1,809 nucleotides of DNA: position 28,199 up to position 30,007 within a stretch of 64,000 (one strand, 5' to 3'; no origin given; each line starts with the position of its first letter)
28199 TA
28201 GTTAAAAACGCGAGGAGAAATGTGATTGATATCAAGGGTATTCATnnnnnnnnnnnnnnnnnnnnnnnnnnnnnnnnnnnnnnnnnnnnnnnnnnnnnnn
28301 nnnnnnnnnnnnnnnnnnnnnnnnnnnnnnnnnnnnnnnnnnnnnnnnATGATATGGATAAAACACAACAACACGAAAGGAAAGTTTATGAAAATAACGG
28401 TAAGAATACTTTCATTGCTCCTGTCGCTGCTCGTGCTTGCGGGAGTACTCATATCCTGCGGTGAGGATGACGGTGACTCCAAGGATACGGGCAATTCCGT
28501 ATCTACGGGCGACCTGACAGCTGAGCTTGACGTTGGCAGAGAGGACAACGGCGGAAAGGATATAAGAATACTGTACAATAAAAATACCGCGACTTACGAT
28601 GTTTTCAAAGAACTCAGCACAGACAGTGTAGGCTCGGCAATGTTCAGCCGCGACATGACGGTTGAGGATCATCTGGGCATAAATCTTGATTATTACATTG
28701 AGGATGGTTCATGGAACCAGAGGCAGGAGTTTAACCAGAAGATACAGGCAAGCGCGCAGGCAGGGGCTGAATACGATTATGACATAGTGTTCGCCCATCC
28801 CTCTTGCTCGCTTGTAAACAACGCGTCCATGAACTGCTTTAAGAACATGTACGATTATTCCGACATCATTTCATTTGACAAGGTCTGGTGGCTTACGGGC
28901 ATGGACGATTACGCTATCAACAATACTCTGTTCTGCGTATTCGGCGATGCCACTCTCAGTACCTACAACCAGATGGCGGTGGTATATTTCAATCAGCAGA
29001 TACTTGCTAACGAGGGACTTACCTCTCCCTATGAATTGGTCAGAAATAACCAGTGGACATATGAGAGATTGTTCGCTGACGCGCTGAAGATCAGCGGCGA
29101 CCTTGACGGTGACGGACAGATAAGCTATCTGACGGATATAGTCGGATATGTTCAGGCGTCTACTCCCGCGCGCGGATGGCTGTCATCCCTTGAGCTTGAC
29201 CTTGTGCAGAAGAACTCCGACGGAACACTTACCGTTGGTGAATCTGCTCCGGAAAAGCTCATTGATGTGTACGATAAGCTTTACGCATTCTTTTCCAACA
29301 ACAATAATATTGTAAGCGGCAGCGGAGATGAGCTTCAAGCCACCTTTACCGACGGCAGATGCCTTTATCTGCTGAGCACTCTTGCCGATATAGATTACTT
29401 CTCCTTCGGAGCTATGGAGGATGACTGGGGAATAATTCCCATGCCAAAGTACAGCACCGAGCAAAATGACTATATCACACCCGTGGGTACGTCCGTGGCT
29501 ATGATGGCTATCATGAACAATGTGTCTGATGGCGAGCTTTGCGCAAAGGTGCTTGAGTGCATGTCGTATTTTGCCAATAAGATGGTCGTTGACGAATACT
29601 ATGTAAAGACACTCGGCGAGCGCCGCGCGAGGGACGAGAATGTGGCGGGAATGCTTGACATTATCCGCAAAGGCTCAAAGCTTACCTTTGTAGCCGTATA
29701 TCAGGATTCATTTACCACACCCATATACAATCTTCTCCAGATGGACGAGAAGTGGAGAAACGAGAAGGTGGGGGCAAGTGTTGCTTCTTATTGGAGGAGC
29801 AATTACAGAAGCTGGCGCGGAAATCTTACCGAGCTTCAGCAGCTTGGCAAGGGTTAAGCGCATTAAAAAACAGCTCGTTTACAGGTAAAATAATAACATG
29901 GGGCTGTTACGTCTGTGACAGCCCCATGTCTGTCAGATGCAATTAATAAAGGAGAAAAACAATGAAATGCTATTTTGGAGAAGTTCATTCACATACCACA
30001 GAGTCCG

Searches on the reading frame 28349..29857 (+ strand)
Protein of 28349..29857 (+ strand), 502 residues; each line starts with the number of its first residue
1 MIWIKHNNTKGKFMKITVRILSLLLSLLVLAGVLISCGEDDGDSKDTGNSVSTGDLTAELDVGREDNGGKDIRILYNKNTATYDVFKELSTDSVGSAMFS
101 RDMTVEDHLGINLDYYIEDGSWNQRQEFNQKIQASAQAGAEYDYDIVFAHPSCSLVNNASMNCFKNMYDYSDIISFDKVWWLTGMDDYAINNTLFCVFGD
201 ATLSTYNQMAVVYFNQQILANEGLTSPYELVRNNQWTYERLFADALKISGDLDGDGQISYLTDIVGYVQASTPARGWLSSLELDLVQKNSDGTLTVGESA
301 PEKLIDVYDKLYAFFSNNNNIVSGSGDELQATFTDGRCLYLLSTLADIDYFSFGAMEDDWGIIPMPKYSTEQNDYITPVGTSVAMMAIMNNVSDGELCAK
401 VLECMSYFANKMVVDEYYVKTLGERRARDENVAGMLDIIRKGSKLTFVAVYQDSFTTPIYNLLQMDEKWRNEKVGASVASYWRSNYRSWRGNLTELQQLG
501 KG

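Call 10: search_protein_families(library=pfam, proteins=[window:28349-29857:+], max_evalue=0.01)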
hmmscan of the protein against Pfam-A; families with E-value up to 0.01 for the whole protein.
window:28349-29857:+ (502 aa): 0 families

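Call 12: search_protein_families(library=ncbifam, proteins=[window:28349-29857:+], max_evalue=1)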
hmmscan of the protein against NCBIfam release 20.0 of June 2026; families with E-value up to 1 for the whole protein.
window:28349-29857:+ (502 aa): 0 families

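Call 89: search_solved_structures(query=window:28349-29857:+, max_evalue=1)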
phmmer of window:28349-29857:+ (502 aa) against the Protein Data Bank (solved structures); distinct sequences matched with E-value up to 1: 0.
